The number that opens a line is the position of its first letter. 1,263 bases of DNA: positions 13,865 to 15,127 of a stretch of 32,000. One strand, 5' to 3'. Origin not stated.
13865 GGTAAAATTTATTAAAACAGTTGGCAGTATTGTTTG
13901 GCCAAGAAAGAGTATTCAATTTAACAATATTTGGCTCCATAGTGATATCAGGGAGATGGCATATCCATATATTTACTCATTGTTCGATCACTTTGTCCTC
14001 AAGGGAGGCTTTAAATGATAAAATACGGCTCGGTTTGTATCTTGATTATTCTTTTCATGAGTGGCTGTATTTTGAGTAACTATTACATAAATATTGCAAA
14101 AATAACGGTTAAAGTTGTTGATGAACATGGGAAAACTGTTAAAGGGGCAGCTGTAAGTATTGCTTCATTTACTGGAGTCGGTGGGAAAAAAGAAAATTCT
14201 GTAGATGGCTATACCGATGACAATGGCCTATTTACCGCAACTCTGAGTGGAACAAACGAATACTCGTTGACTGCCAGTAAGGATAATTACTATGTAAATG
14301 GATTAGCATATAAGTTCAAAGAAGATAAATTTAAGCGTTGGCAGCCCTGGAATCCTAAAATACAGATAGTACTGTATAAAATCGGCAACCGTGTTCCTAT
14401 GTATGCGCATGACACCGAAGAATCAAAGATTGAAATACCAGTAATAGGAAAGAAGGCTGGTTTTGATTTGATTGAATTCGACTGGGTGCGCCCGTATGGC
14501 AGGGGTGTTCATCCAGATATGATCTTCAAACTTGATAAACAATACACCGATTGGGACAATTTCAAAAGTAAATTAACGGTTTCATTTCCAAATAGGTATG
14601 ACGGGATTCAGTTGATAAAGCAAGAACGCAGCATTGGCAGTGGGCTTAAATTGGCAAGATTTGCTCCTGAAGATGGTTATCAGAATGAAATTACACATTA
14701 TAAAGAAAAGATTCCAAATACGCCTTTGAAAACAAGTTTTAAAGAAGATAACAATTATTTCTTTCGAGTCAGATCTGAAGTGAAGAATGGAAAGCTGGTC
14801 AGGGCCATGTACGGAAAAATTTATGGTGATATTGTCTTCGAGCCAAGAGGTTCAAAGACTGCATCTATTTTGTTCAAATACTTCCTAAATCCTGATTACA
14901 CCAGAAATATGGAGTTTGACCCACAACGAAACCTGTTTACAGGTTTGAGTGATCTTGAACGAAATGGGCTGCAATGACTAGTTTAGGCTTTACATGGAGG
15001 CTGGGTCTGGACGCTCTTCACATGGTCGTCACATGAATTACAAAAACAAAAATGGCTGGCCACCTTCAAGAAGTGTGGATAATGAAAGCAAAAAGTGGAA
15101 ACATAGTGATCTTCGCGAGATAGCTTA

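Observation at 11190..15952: Polymorphic-toxin-like array: split lipase-like C-terminal domain, coupled lipoprotein, then an orphan tail plus a second lipoprotein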

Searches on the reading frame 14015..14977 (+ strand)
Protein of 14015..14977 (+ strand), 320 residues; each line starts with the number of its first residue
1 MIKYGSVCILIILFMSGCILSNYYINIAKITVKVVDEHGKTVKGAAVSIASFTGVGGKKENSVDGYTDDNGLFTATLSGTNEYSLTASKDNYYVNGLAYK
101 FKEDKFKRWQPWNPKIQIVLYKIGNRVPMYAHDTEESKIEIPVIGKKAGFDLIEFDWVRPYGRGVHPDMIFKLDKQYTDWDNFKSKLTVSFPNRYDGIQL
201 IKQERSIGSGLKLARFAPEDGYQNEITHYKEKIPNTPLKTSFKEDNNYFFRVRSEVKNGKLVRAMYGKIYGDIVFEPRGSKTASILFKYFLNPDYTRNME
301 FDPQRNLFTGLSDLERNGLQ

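Call 5: search_protein_families(library=pfam, proteins=[window:14015-14977:+], max_evalue=0.01)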
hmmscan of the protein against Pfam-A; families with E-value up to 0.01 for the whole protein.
window:14015-14977:+ (320 aa): 3 families
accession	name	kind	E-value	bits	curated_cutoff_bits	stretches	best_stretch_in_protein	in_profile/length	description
PF13620.12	CarboxypepD_reg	-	1.4e-05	25.8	32.3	1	30-92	2-59/82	Carboxypeptidase regulatory-like domain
PF02369.22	Big_1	-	2e-05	25.1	34.9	1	29-85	20-74/93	Bacterial Ig-like domain (group 1)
PF09134.16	Invasin_D3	-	0.0054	17.6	33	1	29-85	23-76/98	Invasin, domain 3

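Call 18: find_homologous_proteins(query=window:14015-14974:+)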
Query window:14015-14974:+ (320 aa): 237 proteins with E <= 0.001 among 1514 candidates; the best 120 are listed.
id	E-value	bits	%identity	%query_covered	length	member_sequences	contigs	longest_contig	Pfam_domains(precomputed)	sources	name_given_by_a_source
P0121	1.1e-213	726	99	100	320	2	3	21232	-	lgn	-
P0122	2.3e-158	545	74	100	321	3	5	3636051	PF02369.23,PF13620.13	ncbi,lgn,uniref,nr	ncbi:Ig-like domain-containing protein [Geobacter anodireducens]|uniref:Ig-like domain-containing pr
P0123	2.5e-158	545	75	96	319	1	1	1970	PF02369.23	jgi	jgi:hypothetical protein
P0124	2.2e-150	518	70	100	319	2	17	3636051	PF13620.13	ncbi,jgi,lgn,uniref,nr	ncbi:Ig-like domain-containing protein [Geobacter anodireducens]|uniref:Ig-like domain-containing pr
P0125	1.8e-137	476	68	96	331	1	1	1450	-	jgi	jgi:hypothetical protein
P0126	1.5e-114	401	60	92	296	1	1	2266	-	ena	-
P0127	1.8e-98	348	51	98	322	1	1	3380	-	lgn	-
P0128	1.1e-95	339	54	90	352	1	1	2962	-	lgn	-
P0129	1.3e-94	335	52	96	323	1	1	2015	-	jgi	jgi:hypothetical protein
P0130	1.9e-93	331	52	92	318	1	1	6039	-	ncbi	-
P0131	1.8e-92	328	51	100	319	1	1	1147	-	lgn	-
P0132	9.7e-92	326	47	100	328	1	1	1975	-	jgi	jgi:hypothetical protein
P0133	1.4e-91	325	49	98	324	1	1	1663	-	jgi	jgi:hypothetical protein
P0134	1.5e-91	325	50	98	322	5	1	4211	-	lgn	-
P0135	1.7e-91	325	51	98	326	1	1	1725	-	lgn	-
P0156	3.0e-86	308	48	98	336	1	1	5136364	-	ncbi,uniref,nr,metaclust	ncbi:hypothetical protein [Geotalea uraniireducens]|uniref:Carboxypeptidase regulatory-like domain-c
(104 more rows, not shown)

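Call 19: find_encoding_contigs(protein=P0121, flank=10000, max_places=6)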
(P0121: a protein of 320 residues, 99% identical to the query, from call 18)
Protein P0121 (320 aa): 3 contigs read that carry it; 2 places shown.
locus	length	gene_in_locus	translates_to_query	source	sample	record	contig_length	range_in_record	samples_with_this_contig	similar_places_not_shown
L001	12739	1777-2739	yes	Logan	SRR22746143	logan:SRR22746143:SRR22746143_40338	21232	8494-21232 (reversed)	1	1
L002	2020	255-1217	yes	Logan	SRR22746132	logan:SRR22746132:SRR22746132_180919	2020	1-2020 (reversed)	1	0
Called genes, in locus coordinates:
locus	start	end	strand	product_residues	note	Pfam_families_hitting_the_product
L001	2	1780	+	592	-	?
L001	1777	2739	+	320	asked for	-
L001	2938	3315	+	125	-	-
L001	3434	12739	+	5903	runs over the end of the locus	PF13243:SQHop_cyclase_C, PF07705:CARDB, PF07705:CARDB, PF13860:FlgD_ig, PF13860:FlgD_ig, PF13860:FlgD_ig, PF07705:CARDB, PF17957:Big_7, +17 more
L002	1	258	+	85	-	?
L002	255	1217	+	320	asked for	-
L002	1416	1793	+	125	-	-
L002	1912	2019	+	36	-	?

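Call 25: find_encoding_contigs(protein=P0122, flank=10000, max_places=3)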
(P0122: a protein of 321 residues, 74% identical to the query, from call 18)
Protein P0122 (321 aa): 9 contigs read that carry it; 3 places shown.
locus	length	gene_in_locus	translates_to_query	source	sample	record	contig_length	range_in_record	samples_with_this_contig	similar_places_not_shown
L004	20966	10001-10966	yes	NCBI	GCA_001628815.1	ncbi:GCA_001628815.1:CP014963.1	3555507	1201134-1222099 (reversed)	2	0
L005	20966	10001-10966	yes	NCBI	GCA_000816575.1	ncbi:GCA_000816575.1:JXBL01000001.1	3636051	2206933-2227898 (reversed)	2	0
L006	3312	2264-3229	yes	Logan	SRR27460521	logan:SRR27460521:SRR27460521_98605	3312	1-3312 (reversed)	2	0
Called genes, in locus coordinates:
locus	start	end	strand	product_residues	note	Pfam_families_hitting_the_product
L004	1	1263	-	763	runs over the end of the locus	PF02743:dCache_1, PF00672:HAMP (weak), PF00989:PAS, PF08448:PAS_4 (weak), PF13188:PAS_8, PF13426:PAS_9, PF00512:HisKA, PF02518:HATPase_c, +1 more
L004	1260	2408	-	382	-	PF13458:Peripla_BP_6, PF13433:Peripla_BP_5, PF01094:ANF_receptor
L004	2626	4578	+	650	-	PF02518:HATPase_c (weak), PF13589:HATPase_c_3, PF00183:HSP90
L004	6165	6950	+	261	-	PF00089:Trypsin (faint), PF13365:Trypsin_2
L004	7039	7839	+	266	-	-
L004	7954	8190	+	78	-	-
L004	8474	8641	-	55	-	-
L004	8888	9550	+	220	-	PF01797:Y1_Tnp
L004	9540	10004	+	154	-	-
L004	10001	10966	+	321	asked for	PF02369:Big_1, PF13620:CarboxypepD_reg (weak)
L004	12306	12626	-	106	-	-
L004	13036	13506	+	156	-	-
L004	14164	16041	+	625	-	PF14522:Cytochrome_C7 (faint), PF14537:Cytochrom_c3_2 (faint)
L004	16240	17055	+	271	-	-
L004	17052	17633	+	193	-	PF13511:DUF4124 (weak)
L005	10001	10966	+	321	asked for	PF02369:Big_1, PF13620:CarboxypepD_reg (weak)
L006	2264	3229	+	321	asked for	PF02369:Big_1, PF13620:CarboxypepD_reg (weak)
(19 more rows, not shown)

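Call 26: find_encoding_contigs(protein=P0156, flank=10000, max_places=2)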
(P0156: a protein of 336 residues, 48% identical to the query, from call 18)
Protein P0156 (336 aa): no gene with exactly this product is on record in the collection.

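Call 39: search_solved_structures(query=window:14015-14974:+, max_evalue=1)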
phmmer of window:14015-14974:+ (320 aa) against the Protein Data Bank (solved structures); distinct sequences matched with E-value up to 1: 5.
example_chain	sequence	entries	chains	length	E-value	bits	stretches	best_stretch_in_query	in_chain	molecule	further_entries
6xi2_A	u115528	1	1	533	0.78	12.1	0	244-295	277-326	Protein O-linked-mannose beta-1,4-N-acetylglucosaminyltransferase 2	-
6xi2_B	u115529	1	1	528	0.81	12.1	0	244-295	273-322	Protein O-linked-mannose beta-1,4-N-acetylglucosaminyltransferase 2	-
6xfi_A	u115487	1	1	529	0.84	12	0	244-295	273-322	Protein O-linked-mannose beta-1,4-N-acetylglucosaminyltransferase 2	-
6xi2_D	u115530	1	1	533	0.86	12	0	244-295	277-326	Protein O-linked-mannose beta-1,4-N-acetylglucosaminyltransferase 2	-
8kb7_A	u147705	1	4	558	0.95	11.9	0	244-295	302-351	Protein O-linked-mannose beta-1,4-N-acetylglucosaminyltransferase 2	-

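Call 48: predict_structure(alignment_id=A2)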
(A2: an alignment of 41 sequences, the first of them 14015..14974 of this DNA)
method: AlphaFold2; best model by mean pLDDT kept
length: 320 residues; sequences in the alignment: 41
mean_pLDDT: 89.6   pTM: 0.78
mean pLDDT of the five models: 89.6, 89.4, 86.4, 84.5, 81.3
residues with pLDDT >= 90: 228; 70-90: 68; 50-70: 19; < 50: 5
segments of 3 or more residues with pLDDT < 50: 20-22
pLDDT, mean of each block of 10 residues (from residue 1): 80 67 76 95 98 77 97 96 95 92 93 96 91 87 95 96 97 92 95 96 80 86 97 95 95 94 95 81 89 93 87 64
secondary structure, 60 per line:
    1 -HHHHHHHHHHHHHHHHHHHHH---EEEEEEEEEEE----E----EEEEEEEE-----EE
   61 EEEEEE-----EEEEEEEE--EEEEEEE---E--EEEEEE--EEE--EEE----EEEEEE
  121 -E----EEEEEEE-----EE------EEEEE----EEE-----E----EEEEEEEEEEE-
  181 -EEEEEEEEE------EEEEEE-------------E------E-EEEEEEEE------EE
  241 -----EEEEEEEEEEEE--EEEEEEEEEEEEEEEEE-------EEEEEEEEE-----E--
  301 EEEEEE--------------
elements in order: H2-22 E26-36 E46-53 E59-66 E72-79 E82-88 E95-100 E103-105 E108-110 E115-120 E127-133 E147-151 E156-158 E169-179 E182-190 E197-202 E225-232 E246-257 E260-276 E284-292 E301-306

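Call 51: fold_search(model_id=the predicted structure, library=pdb)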
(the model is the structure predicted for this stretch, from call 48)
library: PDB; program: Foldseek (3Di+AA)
matches with E <= 10: 1014; with E <= 0.001: 22
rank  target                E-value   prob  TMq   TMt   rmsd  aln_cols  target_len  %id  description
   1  8fia_A                4.6e-06  1.00  0.20  0.05  17.3       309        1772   11  The structure of fly Teneurin self assembly (released 2023-05-03)
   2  8qox_B                2.6e-05  1.00  0.24  0.17  17.8       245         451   15  Two-component assembly of SlaA and SlaB S-layer proteins of Sulfolobus acidocaldarius (released 2024-02-21)
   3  6fb3_A                6.5e-05  1.00  0.21  0.04  20.6       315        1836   11  Teneurin 2 Partial Extracellular Domain (released 2018-03-28)
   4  4iyk                  1.6e-04  0.99  0.19  0.27  19.5       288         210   12  Crystal structure of a putative carbohydrate binding protein (BACUNI_04699) from Bacteroides uniformis ATCC 8492 at 2.00 (released 2013-02-20)
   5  7bam_A                1.7e-04  0.99  0.22  0.04  20.5       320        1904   10  human Teneurin4 WT C2 (released 2021-12-01)
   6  8bdw_H                2.4e-04  1.00  0.24  0.69   3.6       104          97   14  Crystal structure of CnaB2 domain from Lactobacillus plantarum (released 2023-02-22)
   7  3kpt_A                2.7e-04  0.99  0.21  0.20  18.6       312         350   10  Crystal structure of BcpA, the major pilin subunit of Bacillus cereus (released 2009-11-24)
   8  3e8v                  3.1e-04  1.00  0.20  0.66   4.2        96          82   21  Crystal structure of a possible transglutaminase-family protein proteolytic fragment from Bacteroides fragilis (released 2008-09-02)
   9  8bdw_A                3.3e-04  1.00  0.24  0.70   3.7       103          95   16  Crystal structure of CnaB2 domain from Lactobacillus plantarum (released 2023-02-22)
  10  2boy_E                4.5e-04  1.00  0.24  0.30   5.5       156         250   13  Crystal structure of 3-ChloroCatechol 1,2-Dioxygenase from Rhodococcus Opacus 1CP (released 2006-08-24)
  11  2boy_A                5.8e-04  1.00  0.26  0.33   3.2       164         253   11  Crystal structure of 3-ChloroCatechol 1,2-Dioxygenase from Rhodococcus Opacus 1CP (released 2006-08-24)
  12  2boy_B                5.8e-04  1.00  0.25  0.30   5.0       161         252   10  Crystal structure of 3-ChloroCatechol 1,2-Dioxygenase from Rhodococcus Opacus 1CP (released 2006-08-24)
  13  2boy_F                6.1e-04  1.00  0.26  0.33   4.0       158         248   12  Crystal structure of 3-ChloroCatechol 1,2-Dioxygenase from Rhodococcus Opacus 1CP (released 2006-08-24)
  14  8r2v_A                6.7e-04  1.00  0.25  0.25   5.6       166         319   11  Crystal structure of hydroxyquinol-1,2-dioxygenase from Gelatoporia subvermispora (GsHDX1) (released 2024-11-13)
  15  2nsm                  6.7e-04  1.00  0.21  0.17   6.0       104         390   15  Crystal structure of the human carboxypeptidase N (Kininase I) catalytic domain (released 2007-04-24)
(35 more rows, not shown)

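Call 58: find_encoding_contigs(protein=P0124, flank=8000, max_places=4)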
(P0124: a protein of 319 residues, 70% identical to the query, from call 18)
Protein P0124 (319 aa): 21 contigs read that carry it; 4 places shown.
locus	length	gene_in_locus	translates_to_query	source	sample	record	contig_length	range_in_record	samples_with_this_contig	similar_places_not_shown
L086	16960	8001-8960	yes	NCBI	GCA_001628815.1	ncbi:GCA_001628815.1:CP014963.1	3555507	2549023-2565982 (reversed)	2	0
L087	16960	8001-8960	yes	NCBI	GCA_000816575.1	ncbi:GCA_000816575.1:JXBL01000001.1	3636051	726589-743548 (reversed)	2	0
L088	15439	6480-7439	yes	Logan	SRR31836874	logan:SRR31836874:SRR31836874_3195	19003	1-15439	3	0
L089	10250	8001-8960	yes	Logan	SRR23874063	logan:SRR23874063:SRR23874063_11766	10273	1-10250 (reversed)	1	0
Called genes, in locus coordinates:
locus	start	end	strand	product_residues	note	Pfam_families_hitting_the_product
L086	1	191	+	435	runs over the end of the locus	PF22046:FabMG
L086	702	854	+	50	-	-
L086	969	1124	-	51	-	-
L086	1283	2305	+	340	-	-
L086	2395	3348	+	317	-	-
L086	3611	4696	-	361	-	PF05598:DUF772, PF01609:DDE_Tnp_1, PF13751:DDE_Tnp_1_6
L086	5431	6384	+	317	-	-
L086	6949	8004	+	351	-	-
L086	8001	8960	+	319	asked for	PF13620:CarboxypepD_reg (weak)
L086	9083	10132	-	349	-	PF13384:HTH_23 (weak), PF13518:HTH_28, PF13551:HTH_29, PF13565:HTH_32 (weak), PF00665:rve, PF13683:rve_3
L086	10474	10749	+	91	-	PF22046:FabMG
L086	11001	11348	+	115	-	-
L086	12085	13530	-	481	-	PF00072:Response_reg, PF00158:Sigma54_activat, PF14532:Sigma54_activ_2, PF07728:AAA_5 (weak), PF25601:AAA_lid_14, PF02954:HTH_8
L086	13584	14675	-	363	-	PF00989:PAS, PF13188:PAS_8, PF08448:PAS_4, PF13426:PAS_9, PF00512:HisKA, PF02518:HATPase_c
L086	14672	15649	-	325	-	PF01207:Dus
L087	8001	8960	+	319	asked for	PF13620:CarboxypepD_reg (weak)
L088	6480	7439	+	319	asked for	PF13620:CarboxypepD_reg (weak)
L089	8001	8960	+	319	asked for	PF13620:CarboxypepD_reg (weak)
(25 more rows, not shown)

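Call 73: search_protein_families(library=ncbifam, proteins=[window:14015-14974:+, L001:2938-3312:+], max_evalue=0.01)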
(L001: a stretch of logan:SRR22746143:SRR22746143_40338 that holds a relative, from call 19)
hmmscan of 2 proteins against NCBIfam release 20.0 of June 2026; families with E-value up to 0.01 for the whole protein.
window:14015-14974:+ (320 aa): 0 families

L001:2938-3312:+ (125 aa): 0 families

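Call 105: search_protein_families(library=pfam, alignment_id=A2, max_evalue=0.01)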
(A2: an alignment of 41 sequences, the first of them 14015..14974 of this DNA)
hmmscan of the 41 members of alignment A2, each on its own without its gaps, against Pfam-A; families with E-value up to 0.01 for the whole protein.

A. member 1, window:14015-14974:+ (320 aa): 3 families
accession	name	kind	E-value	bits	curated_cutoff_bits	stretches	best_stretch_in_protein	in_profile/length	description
PF13620.12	CarboxypepD_reg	-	1.4e-05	25.8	32.3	1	30-92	2-59/82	Carboxypeptidase regulatory-like domain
PF02369.22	Big_1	-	2e-05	25.1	34.9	1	29-85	20-74/93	Bacterial Ig-like domain (group 1)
PF09134.16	Invasin_D3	-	0.0054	17.6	33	1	29-85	23-76/98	Invasin, domain 3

B. families by the number of members that match (of 41 scanned): 7 families
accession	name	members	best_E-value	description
PF02369.22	Big_1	14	1.6e-08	Bacterial Ig-like domain (group 1)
PF13620.12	CarboxypepD_reg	14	1.2e-07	Carboxypeptidase regulatory-like domain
PF09134.16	Invasin_D3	4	8.5e-05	Invasin, domain 3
PF05688.17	BIg21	2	0.0049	Bacterial Immunoglobulin-like 21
PF18565.7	Glyco_hydro2_C5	2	0.0054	Glycoside hydrolase family 2 C-terminal domain 5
PF10794.15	DUF2606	1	0.00067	Protein of unknown function (DUF2606)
PF22902.2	NOMO1-like_9th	1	0.0025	BOS complex subunit NOMO1-like, beta sandwich domain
